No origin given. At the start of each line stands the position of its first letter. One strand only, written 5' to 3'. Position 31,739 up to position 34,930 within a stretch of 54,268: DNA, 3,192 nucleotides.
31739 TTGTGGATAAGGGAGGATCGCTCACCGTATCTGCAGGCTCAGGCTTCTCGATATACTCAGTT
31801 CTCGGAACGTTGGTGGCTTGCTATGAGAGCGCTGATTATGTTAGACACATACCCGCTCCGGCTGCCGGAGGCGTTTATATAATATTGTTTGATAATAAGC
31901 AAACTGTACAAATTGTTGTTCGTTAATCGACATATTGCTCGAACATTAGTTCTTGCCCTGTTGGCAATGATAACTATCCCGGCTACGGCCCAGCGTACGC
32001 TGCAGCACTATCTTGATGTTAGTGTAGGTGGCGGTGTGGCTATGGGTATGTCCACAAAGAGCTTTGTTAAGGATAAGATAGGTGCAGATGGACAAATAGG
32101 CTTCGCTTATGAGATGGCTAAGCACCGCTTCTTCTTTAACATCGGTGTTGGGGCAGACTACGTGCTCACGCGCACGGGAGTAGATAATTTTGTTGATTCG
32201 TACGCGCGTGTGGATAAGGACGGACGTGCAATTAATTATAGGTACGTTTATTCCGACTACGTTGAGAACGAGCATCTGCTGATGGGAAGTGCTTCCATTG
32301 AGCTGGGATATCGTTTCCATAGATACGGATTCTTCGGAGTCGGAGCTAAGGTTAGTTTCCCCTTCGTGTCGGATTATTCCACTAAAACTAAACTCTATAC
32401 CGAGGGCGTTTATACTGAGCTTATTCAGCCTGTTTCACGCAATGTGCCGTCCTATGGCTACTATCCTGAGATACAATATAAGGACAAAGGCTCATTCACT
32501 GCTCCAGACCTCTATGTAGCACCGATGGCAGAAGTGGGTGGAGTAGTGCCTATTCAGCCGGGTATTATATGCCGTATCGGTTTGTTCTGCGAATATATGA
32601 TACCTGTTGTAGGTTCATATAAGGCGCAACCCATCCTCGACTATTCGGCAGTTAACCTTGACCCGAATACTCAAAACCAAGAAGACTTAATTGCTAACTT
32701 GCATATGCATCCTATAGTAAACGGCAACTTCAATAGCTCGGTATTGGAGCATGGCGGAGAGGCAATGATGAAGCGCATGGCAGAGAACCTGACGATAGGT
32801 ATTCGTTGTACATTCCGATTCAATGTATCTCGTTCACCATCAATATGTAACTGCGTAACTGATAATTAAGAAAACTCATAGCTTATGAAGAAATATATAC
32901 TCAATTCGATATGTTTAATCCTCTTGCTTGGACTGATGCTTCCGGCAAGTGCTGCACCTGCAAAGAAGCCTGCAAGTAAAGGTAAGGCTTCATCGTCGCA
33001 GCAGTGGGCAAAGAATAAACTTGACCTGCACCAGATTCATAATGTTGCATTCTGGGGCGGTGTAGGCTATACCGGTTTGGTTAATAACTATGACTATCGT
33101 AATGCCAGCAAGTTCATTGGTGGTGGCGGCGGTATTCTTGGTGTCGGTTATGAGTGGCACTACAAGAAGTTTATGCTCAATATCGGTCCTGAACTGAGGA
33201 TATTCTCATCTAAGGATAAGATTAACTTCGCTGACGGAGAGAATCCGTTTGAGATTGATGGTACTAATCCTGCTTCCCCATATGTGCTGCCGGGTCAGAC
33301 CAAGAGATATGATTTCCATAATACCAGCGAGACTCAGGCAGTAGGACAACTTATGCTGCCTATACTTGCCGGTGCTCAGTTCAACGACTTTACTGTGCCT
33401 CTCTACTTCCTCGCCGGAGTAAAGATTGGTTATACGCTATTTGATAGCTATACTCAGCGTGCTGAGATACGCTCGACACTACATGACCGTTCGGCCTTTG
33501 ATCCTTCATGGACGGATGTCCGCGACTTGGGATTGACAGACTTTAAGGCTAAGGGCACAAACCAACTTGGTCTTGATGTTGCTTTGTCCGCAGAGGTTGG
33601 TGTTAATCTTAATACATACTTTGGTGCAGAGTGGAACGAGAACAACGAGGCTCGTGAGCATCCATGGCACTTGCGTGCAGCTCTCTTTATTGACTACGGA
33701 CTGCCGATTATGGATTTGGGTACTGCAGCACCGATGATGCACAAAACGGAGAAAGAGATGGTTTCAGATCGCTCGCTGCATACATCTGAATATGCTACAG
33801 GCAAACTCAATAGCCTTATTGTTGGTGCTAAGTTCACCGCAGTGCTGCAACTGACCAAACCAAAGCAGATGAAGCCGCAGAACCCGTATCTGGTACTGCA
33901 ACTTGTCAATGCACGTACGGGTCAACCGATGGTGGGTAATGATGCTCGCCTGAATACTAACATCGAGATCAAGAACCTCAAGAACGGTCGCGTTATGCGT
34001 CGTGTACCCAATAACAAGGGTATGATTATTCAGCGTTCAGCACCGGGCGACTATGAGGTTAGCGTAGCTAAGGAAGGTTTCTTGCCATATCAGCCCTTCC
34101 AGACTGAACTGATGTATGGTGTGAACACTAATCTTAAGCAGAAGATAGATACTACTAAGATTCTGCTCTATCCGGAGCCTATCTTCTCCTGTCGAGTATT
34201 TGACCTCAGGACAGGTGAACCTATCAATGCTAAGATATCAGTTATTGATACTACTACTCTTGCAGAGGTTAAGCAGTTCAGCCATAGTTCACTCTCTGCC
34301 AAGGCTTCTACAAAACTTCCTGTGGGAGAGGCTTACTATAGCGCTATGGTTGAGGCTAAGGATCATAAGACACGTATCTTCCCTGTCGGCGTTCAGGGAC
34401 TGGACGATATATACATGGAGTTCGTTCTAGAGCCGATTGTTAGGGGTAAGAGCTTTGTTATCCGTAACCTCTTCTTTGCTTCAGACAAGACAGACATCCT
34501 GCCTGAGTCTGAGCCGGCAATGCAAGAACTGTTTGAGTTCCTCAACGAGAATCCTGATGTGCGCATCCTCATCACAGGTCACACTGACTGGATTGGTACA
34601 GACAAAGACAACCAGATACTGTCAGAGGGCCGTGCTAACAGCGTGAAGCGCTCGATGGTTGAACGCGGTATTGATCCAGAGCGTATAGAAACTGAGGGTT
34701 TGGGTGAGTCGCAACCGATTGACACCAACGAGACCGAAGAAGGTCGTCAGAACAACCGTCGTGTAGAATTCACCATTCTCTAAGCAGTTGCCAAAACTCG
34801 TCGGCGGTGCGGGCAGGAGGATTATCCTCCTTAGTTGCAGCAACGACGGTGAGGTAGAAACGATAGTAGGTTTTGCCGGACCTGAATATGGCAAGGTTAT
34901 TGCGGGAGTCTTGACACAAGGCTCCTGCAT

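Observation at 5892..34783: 29-kb, two-operon island of four giant T9SS-tailed surface proteins plus a barrel/OmpA anchor pair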

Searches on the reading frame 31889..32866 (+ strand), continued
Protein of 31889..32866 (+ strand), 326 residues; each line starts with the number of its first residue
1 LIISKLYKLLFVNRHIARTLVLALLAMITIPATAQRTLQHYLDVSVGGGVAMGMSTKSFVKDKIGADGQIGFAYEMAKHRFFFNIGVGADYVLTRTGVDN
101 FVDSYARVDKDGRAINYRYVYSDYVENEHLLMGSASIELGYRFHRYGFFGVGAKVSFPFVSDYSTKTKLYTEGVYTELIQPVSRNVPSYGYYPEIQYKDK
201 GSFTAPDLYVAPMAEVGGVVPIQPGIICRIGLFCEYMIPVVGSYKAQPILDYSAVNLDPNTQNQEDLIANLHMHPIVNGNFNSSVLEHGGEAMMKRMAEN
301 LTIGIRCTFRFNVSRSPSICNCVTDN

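Call 114: find_homologous_proteins(query=A3, max_evalue=0.00001)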
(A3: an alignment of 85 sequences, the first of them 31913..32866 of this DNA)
Query A3 (85 sequences) (318 aa, profile of the alignment): 28 proteins with E <= 0.00001 among 8000 candidates.
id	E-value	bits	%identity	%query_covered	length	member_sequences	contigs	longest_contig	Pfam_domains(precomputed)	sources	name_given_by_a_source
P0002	1.3e-88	315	77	100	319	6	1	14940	-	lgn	-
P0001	2.8e-87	311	99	100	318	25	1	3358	-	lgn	-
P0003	1.5e-84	302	52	100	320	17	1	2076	-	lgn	-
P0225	4.0e-84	300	21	81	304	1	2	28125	-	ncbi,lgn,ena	-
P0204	6.3e-84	300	21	93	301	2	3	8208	-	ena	-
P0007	4.2e-82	294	47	97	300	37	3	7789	-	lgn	-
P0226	1.7e-81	292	24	36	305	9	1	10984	-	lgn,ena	-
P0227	6.0e-80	287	20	96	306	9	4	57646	-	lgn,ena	-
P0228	4.3e-79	284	45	98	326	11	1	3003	-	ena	-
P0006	4.0e-78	281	44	99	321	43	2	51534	-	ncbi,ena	-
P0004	2.6e-77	278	48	93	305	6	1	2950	-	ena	-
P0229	1.4e-76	276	43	93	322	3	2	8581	-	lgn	-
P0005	3.5e-76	274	45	95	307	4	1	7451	-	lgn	-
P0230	3.6e-76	274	47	95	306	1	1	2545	-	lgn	-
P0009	4.0e-76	274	48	92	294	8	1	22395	-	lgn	-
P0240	4.3e-35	139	26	47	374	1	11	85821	-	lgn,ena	-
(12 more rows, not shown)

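Call 115: find_encoding_contigs(protein=P0227, flank=8000, max_places=3)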
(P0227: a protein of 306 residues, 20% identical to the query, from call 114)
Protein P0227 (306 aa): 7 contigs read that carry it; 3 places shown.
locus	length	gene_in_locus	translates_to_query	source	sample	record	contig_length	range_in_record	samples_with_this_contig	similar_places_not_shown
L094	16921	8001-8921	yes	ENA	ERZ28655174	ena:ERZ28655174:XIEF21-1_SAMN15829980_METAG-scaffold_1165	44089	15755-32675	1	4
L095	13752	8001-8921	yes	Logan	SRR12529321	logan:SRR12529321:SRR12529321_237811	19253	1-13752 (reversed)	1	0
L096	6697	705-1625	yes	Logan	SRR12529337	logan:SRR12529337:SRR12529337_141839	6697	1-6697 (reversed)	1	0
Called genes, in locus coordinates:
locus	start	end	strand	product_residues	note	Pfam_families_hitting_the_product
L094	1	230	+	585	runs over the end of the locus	PF13424:TPR_12 (faint), PF13431:TPR_17 (weak), PF00515:TPR_1, PF07719:TPR_2, PF13181:TPR_8 (weak), PF13414:TPR_11, PF13432:TPR_16 (weak), PF14559:TPR_19 (weak)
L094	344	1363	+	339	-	PF00586:AIRS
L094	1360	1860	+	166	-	PF00254:FKBP_C (weak)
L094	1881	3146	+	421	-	PF08245:Mur_ligase_M, PF02875:Mur_ligase_C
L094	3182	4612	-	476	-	PF03977:OAD_beta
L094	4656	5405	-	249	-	PF06898:YqfD (faint), PF00364:Biotin_lipoyl, PF25917:BSH_RND (weak), PF25973:BSH_CzcB (weak), PF25984:BSH_YknX (weak), PF00364:Biotin_lipoyl, PF25917:BSH_RND (weak), PF25984:BSH_YknX (weak), +7 more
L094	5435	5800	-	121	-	PF04277:OAD_gamma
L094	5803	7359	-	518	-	PF01039:Carboxyl_trans, PF03255:ACCA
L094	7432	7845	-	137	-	PF00903:Glyoxalase, PF13669:Glyoxalase_4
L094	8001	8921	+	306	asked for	-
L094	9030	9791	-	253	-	PF19293:CdaA_N, PF02457:DAC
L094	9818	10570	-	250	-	PF00809:Pterin_bind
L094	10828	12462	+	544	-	PF03781:FGE-sulfatase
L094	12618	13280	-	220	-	PF01464:SLT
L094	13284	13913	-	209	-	PF00485:PRK, PF01121:CoaE (faint), PF13238:AAA_18 (faint)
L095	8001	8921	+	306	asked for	-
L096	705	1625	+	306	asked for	-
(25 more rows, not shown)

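Call 116: find_encoding_contigs(protein=P0240, flank=8000, max_places=3)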
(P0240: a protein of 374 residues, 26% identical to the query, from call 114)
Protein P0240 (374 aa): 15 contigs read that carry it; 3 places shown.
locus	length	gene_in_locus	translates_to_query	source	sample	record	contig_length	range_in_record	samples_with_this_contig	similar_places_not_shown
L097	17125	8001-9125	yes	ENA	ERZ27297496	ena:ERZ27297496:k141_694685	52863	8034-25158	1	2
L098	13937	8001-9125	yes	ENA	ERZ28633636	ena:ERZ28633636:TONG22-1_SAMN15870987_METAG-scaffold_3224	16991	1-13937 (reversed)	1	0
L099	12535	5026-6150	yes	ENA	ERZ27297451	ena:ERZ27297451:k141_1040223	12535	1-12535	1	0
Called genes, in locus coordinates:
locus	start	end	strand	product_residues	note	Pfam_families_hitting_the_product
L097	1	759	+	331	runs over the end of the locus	PF04389:Peptidase_M28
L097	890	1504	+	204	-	PF01351:RNase_HII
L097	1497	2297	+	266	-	PF14622:Ribonucleas_3_3, PF00636:Ribonuclease_3, PF00035:dsrm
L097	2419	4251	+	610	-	PF00501:AMP-binding, PF23562:AMP-binding_C_3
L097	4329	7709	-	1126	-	PF13290:CHB_HEX_C_1 (faint)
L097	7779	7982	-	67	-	-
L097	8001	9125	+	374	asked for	-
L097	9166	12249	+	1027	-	PF18911:PKD_4 (weak)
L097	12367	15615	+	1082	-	-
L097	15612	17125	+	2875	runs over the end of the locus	PF00629:MAM (weak), PF00041:fn3 (weak), PF16656:Pur_ac_phosph_N (weak), PF00041:fn3 (weak), PF18962:Por_Secre_tail (weak)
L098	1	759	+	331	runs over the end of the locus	PF04389:Peptidase_M28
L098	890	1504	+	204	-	PF01351:RNase_HII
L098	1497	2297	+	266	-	PF14622:Ribonucleas_3_3, PF00636:Ribonuclease_3, PF00035:dsrm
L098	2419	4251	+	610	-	PF00501:AMP-binding, PF23562:AMP-binding_C_3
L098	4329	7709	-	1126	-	PF13290:CHB_HEX_C_1 (faint)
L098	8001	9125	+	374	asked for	-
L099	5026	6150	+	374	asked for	-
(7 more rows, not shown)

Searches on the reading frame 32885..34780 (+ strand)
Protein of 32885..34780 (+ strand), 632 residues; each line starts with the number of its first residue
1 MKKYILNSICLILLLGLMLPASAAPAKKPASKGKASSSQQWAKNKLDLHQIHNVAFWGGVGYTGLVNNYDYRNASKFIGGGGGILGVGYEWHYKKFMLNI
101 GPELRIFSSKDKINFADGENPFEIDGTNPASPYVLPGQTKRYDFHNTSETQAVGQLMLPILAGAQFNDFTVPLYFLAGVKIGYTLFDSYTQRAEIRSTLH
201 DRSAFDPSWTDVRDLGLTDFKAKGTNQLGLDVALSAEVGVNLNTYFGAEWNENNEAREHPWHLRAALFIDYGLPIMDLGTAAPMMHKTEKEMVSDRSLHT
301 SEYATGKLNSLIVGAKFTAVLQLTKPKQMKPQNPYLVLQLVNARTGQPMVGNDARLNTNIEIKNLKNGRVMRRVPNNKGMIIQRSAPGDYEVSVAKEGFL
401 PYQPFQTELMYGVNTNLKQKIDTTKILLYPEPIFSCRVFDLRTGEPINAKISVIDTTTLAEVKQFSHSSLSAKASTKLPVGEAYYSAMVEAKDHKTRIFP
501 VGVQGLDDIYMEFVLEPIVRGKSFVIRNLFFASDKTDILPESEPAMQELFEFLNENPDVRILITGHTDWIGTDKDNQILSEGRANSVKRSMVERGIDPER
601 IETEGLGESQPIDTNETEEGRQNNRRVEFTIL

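Call 3: search_protein_families(library=pfam, proteins=[window:32885-34780:+], max_evalue=0.01)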
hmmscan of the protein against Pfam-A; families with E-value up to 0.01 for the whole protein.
window:32885-34780:+ (632 aa): 2 families
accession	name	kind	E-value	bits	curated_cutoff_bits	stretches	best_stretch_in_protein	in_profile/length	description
PF00691.25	OmpA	-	8e-23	81.1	27.2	1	530-625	1-98/98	OmpA family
PF13568.12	OMP_b-brl_2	-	0.0026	18.3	27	1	56-217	13-133/175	Outer membrane protein beta-barrel domain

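Call 5: search_protein_families(library=ncbifam, proteins=[window:32885-34780:+], max_evalue=1)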
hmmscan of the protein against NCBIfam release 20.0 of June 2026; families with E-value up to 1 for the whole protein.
window:32885-34780:+ (632 aa): 43 families (the best 25 are shown)
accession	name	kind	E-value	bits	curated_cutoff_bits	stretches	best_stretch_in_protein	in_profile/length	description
NF053611.1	YiaD_Gzip_OmpA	equivalog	5e-33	114.6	175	1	528-631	103-206/206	YiaD family glycine zipper/OmpA-like lipoprotein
NF053613.1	OMP_toxin_LptF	equivalog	3e-28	99.2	400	1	520-631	134-245/256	lipotoxin F family OmpA-related lipoprotein LptF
NF053612.1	anchor_PA1041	equivalog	2.6e-26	93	250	1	525-631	126-235/236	PA1041 family peptidoglycan-binding anchor lipoprotein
NF053607.1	CHU_0125_OmpA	equivalog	1.7e-25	89.6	620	1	510-632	514-637/639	CHU_0125 family OmpA-like outer membrane integrity protein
NF045787.1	OmpABordt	equivalog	1.8e-25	89.7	200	1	528-631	86-189/194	outer membrane protein OmpA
NF033763.1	exchanger_TraB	exception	2.9e-24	85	700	1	519-632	384-498/522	outer membrane exchange protein TraB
NF052230.1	T9SS_PorE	exception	4.3e-23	81.4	600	1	508-612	498-600/648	PorE family type IX secretion system protein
NF053585.1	OMP_LP_YfiB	equivalog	3.4e-22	79.1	128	1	528-629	57-158/163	outer membrane lipoprotein YfiB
TIGR03350.1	type_VI_ompA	equivalog_domain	5.2e-21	75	139.8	1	528-631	31-137/137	type VI secretion system protein TssL, long form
TIGR02802.1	Pal_lipo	equivalog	2.1e-20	72.7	125.35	1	529-630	2-103/104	peptidoglycan-associated lipoprotein Pal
NF045788.1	Omp38Acinit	equivalog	3.9e-19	68.9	500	1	529-631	243-346/354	outer membrane protein Omp38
NF007804.1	PRK10510.1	equivalog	3.4e-17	62.6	307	1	528-631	113-216/219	OmpA family lipoprotein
NF006541.1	PRK09038.1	equivalog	1.7e-16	60.6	283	1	528-631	142-248/253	flagellar motor protein MotD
TIGR03789.1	pdsO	hypoth_equivalog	3.7e-16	59.5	152.2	1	528-630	140-242/243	sortase-associated OmpA-like protein PdsO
NF008071.1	PRK10808.1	equivalog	2.4e-15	56.8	277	1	516-624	219-330/358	porin OmpA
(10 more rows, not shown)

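Call 14: find_encoding_contigs(protein=window:32885-34780:+, flank=10000, max_places=6)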
Protein window:32885-34780:+ (632 aa): 2 contigs read that carry it; 2 places shown.
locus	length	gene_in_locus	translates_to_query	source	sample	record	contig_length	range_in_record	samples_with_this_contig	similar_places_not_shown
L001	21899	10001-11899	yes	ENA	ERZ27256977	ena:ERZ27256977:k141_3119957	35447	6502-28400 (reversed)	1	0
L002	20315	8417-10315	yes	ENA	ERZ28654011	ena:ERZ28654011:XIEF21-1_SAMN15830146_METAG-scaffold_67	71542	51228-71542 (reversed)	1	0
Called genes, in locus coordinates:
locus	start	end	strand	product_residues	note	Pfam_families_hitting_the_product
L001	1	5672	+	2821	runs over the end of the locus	PF00041:fn3 (faint), PF16656:Pur_ac_phosph_N (faint), PF23376:Fn3_VIN3 (faint), PF24489:Ig_J_second (faint), PF28033:Fn3_ROS1 (faint), PF20009:GEVED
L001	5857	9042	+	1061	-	-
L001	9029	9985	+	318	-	-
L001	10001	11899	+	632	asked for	PF00691:OmpA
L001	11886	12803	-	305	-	PF16153:DUF4861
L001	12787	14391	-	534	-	PF12708:Pect-lyase_RHGA_epim (weak), PF00295:Glyco_hydro_28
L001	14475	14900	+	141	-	PF02130:YbeY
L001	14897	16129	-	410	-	PF07670:Gate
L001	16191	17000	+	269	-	PF01596:Methyltransf_3 (weak), PF13847:Methyltransf_31 (weak), PF02390:Methyltransf_4 (faint), PF13578:Methyltransf_24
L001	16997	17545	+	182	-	PF01923:Cob_adeno_trans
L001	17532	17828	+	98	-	PF11387:DUF2795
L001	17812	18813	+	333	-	PF11751:PorP_SprF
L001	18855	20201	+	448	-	PF03781:FGE-sulfatase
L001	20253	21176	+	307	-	PF22827:GldL_N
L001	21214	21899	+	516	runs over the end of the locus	PF12081:GldM_1st, PF21601:GldM_2nd, PF21602:GldM_3rd, PF12080:GldM_4th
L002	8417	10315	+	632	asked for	PF00691:OmpA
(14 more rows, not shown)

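Call 39: search_solved_structures(query=window:32885-34780:+, max_evalue=0.001)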
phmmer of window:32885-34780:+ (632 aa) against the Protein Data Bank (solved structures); distinct sequences matched with E-value up to 0.001: 66 (the best 60 are shown).
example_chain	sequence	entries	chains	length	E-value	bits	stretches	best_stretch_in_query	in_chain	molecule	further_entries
9v99_A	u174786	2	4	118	3.3e-17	65.5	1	530-629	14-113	Outer membrane beta-barrel domain-containing protein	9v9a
5wtp_A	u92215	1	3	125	5.3e-17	64.8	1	527-631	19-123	OmpA family protein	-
5u1h_A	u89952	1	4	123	1e-16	63.9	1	529-629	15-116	Outer membrane porin F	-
3td3_A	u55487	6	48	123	1.2e-16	63.6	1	528-631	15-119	Outer membrane protein omp38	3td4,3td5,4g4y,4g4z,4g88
9v9b_A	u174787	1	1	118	1.7e-16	63.1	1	530-629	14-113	Outer membrane beta-barrel domain-containing protein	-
5wtl_A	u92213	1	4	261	4e-16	61.9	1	527-631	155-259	OmpA family protein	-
2k1s_A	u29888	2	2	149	1.2e-14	57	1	527-631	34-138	Inner membrane lipoprotein yiaD | Probable lipoprotein YiaD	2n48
7f4v_aB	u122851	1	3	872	3.2e-14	55.6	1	507-631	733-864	Photosystem I P700 chlorophyll a apoprotein A2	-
6jfw_A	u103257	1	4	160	5.7e-14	54.8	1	526-630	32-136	PA0833-PD protein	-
7rjj_A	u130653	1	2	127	9.4e-14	54.1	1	538-631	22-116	OmpA family protein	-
2mqe_A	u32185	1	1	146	2.3e-13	52.8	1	517-623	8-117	OmpA domain protein transmembrane region-containing protein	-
2lbt_A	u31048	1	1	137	2.6e-13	52.6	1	529-631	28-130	Uncharacterized protein Rv0899/MT0922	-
2kgw_A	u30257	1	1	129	3e-13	52.4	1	529-631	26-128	Outer membrane protein A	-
2lca_A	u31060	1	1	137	3.6e-13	52.2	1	529-631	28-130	Uncharacterized protein Rv0899/MT0922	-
4g4v_A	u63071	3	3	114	4.4e-13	51.8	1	527-629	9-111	Peptidoglycan-associated lipoprotein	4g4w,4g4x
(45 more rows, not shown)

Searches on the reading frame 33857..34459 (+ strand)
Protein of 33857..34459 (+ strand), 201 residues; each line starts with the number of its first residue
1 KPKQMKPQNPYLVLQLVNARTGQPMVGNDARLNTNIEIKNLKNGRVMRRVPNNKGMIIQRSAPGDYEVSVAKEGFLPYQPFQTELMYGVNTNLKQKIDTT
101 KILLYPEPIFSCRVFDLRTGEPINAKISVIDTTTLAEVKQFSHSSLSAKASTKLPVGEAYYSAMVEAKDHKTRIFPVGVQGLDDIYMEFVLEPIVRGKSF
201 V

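Call 100: search_protein_families(library=pfam, proteins=[window:33857-34459:+], max_evalue=1)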
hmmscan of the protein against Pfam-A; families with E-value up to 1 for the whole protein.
window:33857-34459:+ (201 aa): 2 families
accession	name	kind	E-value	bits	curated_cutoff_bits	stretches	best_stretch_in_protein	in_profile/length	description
PF13620.12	CarboxypepD_reg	-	0.05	14.4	32.3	1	33-80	16-64/82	Carboxypeptidase regulatory-like domain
PF10916.13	DUF2712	-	0.14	13.2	22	1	142-172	56-87/111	Protein of unknown function (DUF2712)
